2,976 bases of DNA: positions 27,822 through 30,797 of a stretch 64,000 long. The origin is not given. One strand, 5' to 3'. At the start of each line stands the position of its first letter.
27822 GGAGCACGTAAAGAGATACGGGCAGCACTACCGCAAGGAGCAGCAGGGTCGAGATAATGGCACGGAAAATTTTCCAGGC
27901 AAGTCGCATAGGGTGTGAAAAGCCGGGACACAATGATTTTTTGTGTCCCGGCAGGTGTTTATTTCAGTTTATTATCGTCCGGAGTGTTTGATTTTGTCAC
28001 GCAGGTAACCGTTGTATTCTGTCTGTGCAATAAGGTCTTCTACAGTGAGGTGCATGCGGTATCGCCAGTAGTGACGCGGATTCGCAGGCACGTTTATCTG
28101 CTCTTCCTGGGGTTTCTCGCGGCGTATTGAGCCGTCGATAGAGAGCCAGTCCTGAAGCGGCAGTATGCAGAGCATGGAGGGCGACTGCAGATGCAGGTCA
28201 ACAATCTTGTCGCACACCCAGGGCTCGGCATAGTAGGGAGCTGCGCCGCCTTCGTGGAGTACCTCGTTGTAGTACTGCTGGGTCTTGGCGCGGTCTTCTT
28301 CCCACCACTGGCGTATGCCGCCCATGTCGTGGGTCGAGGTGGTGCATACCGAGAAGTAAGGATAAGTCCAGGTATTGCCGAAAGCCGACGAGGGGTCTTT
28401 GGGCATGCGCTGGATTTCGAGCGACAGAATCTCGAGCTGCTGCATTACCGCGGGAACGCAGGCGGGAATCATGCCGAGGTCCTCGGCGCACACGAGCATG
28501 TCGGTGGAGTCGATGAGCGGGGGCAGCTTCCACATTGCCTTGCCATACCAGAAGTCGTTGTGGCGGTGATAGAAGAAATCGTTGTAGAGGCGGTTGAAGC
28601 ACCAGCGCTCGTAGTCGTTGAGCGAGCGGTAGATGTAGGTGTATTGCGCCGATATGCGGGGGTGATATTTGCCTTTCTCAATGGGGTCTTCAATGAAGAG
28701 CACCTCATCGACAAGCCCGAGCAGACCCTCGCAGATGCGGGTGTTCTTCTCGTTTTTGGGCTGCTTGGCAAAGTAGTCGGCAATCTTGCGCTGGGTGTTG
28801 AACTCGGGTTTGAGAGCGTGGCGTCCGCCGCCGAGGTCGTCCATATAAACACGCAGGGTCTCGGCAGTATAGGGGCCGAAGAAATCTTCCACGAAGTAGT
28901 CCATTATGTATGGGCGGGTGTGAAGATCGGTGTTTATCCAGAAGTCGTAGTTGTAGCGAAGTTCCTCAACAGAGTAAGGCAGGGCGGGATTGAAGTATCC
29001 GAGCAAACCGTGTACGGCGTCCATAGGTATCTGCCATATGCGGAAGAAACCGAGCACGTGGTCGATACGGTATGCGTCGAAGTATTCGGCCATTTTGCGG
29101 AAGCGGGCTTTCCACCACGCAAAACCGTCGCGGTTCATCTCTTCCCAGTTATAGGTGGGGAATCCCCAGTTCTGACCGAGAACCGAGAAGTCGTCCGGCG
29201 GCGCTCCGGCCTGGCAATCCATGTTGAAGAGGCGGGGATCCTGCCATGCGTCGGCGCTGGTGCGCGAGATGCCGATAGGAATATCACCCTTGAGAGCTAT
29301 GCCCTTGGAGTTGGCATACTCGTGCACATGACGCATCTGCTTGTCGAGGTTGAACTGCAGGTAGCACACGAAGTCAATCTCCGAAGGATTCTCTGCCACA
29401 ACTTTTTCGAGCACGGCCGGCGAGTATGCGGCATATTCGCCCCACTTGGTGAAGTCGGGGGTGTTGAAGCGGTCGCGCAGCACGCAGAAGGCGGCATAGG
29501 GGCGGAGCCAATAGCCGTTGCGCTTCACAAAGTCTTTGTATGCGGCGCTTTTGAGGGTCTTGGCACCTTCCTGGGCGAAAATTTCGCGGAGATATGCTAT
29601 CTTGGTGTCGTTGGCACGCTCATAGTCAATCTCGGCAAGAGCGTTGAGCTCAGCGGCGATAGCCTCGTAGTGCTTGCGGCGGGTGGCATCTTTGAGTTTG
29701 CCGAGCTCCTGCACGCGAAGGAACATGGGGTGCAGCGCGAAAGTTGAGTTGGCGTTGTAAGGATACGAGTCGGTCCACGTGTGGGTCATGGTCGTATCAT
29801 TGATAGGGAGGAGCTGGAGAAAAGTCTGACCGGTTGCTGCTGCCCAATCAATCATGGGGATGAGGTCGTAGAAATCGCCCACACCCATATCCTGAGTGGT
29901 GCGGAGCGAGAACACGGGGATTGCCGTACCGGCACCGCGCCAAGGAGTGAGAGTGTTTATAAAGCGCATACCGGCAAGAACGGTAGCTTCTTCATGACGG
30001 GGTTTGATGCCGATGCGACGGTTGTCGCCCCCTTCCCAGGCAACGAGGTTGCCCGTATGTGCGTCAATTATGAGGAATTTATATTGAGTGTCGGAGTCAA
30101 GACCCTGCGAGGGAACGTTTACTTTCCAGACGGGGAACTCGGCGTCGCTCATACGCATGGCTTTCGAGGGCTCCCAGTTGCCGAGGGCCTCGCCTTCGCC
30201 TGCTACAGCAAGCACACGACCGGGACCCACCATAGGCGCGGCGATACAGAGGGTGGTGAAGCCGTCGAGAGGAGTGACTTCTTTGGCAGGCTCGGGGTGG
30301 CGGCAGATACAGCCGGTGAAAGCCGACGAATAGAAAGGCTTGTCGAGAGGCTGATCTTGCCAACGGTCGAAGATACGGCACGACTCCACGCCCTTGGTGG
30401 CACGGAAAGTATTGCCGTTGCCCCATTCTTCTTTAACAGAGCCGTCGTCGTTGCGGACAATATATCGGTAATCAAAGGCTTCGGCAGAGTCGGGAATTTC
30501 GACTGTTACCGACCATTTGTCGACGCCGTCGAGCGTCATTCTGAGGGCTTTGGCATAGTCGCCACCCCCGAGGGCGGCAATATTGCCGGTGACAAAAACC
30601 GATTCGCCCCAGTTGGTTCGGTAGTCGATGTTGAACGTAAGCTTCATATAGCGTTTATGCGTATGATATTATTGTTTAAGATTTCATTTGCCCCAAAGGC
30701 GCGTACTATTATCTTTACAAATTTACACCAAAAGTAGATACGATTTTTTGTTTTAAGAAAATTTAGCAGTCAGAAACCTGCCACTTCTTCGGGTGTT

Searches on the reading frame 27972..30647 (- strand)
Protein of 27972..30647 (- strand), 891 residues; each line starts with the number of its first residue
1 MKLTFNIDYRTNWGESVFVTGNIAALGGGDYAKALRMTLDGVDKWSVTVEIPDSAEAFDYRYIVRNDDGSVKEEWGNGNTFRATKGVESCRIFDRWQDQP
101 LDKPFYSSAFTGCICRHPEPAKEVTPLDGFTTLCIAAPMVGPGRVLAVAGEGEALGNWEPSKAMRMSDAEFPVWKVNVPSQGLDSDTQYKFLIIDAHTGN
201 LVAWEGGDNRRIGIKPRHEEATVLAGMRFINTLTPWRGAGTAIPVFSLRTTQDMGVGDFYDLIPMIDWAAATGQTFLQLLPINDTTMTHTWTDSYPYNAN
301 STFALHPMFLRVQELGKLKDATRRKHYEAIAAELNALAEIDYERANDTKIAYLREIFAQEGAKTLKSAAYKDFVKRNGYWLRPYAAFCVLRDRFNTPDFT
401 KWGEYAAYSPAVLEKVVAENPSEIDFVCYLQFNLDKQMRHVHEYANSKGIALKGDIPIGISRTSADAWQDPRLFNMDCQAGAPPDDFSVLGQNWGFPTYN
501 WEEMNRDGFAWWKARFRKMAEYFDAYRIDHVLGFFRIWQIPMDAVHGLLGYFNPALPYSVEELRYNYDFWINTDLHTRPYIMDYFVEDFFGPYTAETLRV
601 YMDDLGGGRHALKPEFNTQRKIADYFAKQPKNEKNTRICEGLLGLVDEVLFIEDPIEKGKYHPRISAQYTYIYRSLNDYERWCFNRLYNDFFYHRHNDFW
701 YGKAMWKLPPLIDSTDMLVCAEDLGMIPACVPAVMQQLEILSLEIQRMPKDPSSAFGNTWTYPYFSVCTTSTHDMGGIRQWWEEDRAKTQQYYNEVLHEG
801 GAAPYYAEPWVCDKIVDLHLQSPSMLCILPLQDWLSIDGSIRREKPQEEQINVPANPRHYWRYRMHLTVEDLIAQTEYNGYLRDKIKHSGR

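Call 85: search_protein_families(library=pfam, max_evalue=0.0001, proteins=[window:27972-30647:-])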
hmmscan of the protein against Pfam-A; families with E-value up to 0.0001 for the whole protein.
window:27972-30647:- (891 aa): 2 families
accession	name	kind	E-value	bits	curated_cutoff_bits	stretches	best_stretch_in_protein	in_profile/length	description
PF02446.23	Glyco_hydro_77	-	1.3e-150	502.8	25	1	243-866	1-460/465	4-alpha-glucanotransferase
PF00686.25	CBM_20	-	6.9e-28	96.7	23.3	2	2-83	3-87/97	Starch binding domain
